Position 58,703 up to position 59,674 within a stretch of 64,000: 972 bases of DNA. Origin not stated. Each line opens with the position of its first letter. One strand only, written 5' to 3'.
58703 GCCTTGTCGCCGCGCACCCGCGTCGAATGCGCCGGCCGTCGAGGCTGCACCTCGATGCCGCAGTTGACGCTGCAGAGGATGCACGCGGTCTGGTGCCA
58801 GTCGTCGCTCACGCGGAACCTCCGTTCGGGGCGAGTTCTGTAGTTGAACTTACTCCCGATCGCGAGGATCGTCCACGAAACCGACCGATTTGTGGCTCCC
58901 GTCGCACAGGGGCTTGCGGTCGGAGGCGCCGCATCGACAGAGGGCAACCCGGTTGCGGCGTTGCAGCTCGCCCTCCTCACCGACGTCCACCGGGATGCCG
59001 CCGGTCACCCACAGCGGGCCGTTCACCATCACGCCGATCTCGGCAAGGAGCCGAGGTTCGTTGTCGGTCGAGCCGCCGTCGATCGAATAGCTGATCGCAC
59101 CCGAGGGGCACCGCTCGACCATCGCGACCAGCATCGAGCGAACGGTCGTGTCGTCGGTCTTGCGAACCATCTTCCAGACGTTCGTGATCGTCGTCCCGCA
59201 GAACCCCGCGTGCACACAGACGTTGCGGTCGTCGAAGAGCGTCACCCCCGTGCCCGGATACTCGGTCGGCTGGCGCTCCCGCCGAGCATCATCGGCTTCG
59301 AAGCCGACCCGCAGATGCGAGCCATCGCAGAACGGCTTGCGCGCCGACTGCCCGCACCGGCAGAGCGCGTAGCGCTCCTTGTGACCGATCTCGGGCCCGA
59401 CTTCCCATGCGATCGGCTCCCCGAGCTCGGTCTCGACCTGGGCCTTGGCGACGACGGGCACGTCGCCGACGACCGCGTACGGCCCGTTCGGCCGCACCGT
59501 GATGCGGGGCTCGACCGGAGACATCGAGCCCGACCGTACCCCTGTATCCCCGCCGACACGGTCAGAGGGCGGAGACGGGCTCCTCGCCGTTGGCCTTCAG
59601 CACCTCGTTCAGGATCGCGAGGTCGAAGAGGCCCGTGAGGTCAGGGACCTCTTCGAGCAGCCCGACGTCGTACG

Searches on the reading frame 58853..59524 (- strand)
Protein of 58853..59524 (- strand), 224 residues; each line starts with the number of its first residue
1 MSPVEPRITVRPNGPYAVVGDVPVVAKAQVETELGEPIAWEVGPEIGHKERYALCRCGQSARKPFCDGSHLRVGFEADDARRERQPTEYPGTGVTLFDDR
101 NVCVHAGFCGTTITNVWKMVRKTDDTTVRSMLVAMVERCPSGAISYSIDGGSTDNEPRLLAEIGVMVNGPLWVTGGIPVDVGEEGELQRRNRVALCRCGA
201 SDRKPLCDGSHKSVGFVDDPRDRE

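Call 18: find_encoding_contigs(protein=window:58853-59524:-, flank=10000, max_places=10)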
Protein window:58853-59524:- (224 aa): 1 contig read that carries it; 1 place shown.
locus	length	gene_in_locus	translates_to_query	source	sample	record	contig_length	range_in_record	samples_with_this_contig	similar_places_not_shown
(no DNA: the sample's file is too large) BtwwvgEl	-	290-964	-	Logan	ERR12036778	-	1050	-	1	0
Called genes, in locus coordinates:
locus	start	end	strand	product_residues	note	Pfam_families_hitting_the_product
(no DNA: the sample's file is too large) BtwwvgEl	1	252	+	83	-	?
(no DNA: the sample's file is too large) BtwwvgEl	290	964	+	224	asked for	PF09360:zf-CDGSH, PF06902:Fer4_19, PF09360:zf-CDGSH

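Call 37: list_cluster_members(proteins=[window:58853-59524:-, window:41699-42766:+, window:39623-41692:+, window:22939-24426:-])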
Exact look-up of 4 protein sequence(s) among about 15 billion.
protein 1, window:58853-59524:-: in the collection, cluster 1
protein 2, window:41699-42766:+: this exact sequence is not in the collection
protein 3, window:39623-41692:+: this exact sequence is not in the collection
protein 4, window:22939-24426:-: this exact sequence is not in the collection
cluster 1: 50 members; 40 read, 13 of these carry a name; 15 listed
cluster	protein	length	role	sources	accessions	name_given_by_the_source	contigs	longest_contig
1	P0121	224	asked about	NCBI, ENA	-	-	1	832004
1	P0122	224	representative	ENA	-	-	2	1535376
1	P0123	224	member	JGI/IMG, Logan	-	CDGSH-type Zn-finger protein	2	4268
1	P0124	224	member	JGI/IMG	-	CDGSH-type Zn-finger protein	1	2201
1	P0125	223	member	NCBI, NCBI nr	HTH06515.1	MAG TPA: CDGSH iron-sulfur domain-containing protein [Ilumatobacteraceae bacterium] | CDGSH iron-sulfur domain-containing protein [Ilumatobacteraceae bacterium]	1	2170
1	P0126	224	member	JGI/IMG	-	CDGSH-type Zn-finger protein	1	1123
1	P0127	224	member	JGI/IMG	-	CDGSH-type Zn-finger protein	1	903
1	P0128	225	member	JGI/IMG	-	CDGSH-type Zn-finger protein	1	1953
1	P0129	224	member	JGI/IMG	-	CDGSH-type Zn-finger protein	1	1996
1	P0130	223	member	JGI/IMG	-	CDGSH-type Zn-finger protein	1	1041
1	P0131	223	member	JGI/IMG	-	CDGSH-type Zn-finger protein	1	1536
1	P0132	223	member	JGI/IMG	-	CDGSH-type Zn-finger protein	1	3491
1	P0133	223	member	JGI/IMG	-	CDGSH-type Zn-finger protein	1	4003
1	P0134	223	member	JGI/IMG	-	CDGSH-type Zn-finger protein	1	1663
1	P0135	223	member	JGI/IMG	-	CDGSH-type Zn-finger protein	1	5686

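Call 38: find_encoding_contigs(protein=P0135, flank=10000, max_places=5)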
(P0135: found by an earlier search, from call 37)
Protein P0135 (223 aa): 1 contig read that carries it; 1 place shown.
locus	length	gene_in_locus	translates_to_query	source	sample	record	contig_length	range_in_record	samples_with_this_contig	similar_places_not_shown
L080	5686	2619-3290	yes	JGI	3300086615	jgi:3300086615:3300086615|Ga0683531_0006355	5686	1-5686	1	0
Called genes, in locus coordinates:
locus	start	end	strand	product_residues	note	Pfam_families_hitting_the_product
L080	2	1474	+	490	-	?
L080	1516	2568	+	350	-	PF13379:NMT1_2, PF04069:OpuAC (weak), PF09084:NMT1, PF12974:Phosphonate-bd (weak)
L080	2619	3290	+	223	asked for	PF09360:zf-CDGSH, PF06902:Fer4_19, PF09360:zf-CDGSH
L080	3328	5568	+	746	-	PF04879:Molybdop_Fe4S4, PF00384:Molybdopterin, PF01568:Molydop_binding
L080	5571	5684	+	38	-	?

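Call 39: find_encoding_contigs(protein=P0123, flank=10000, max_places=5)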
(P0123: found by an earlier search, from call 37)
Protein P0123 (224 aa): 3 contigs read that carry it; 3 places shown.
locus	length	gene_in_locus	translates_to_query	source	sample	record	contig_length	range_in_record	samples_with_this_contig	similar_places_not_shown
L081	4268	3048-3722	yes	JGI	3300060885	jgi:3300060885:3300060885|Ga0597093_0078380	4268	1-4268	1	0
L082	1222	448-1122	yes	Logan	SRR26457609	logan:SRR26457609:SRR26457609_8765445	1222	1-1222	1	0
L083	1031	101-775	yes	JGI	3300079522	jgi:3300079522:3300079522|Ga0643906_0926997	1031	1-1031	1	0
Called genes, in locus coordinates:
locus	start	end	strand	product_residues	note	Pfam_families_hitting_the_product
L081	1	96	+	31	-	?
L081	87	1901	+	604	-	PF11992:TgpA_N, PF01841:Transglut_core, PF13559:DUF4129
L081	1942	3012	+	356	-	PF13379:NMT1_2, PF12974:Phosphonate-bd (weak), PF09084:NMT1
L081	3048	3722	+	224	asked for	PF09360:zf-CDGSH, PF06902:Fer4_19, PF09360:zf-CDGSH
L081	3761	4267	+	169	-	?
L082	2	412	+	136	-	?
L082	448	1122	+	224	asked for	PF09360:zf-CDGSH, PF06902:Fer4_19, PF09360:zf-CDGSH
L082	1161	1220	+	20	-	?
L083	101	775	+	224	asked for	PF09360:zf-CDGSH, PF06902:Fer4_19, PF09360:zf-CDGSH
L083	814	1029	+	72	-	?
